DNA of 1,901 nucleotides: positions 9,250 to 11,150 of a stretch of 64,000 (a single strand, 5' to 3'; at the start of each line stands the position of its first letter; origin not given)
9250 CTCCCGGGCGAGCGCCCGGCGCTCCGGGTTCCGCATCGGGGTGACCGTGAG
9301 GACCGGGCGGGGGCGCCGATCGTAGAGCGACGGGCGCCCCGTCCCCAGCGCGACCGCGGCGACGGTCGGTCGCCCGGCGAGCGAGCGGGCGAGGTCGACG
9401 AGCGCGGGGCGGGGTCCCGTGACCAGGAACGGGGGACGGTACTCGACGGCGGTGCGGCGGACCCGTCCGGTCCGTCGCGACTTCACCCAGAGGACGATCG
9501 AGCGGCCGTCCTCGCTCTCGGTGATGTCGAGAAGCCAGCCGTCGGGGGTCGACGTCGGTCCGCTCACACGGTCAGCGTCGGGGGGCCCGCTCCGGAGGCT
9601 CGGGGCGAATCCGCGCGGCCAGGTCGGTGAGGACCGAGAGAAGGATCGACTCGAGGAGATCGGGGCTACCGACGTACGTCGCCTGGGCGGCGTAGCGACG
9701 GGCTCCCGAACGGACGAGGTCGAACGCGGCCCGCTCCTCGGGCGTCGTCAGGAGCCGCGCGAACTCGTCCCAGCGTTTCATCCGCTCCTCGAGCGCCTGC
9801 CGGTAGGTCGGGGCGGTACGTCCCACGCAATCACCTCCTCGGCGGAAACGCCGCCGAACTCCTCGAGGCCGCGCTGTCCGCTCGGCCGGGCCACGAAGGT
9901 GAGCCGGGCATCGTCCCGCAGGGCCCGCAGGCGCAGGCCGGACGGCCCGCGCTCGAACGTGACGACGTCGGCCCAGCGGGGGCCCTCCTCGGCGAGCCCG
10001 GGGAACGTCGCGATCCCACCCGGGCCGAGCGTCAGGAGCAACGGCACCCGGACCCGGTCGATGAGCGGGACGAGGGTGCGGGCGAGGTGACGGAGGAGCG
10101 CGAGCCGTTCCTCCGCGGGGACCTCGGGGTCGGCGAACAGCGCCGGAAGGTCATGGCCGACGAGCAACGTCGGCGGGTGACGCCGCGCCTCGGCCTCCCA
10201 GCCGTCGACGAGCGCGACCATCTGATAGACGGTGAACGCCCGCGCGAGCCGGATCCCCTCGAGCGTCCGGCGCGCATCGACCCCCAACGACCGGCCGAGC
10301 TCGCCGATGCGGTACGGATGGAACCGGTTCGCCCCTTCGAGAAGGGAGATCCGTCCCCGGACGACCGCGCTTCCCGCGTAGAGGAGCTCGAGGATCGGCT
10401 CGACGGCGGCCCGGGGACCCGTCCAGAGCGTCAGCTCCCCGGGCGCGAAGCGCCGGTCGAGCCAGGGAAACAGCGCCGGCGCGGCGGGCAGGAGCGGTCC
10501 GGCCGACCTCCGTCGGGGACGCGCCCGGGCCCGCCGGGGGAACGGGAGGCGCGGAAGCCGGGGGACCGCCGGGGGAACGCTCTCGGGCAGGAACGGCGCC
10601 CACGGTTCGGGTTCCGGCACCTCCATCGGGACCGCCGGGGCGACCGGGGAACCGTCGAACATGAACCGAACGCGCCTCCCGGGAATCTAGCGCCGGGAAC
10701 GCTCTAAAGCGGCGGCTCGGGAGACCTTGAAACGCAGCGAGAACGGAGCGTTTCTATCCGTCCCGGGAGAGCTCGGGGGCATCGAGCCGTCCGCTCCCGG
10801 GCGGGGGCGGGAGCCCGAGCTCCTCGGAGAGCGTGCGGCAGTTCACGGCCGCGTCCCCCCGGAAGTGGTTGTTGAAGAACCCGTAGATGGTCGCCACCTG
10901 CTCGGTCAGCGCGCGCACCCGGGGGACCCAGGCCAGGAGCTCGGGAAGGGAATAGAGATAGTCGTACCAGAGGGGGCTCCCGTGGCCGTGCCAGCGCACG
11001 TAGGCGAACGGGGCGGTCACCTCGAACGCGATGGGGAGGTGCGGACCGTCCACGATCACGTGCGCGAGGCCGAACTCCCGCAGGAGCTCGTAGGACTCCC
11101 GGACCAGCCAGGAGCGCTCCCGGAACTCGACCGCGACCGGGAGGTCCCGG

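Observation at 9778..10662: RadB-like RecA-fold protein lacking Walker A Lys/Thr and the Walker B Asp context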

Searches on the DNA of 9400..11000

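Call 71: search_rna_families(source=window, start=9400, end=11000, threshold=evalue, max_evalue=1)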
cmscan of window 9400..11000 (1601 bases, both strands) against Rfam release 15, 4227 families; matches with E-value up to 1: 0.
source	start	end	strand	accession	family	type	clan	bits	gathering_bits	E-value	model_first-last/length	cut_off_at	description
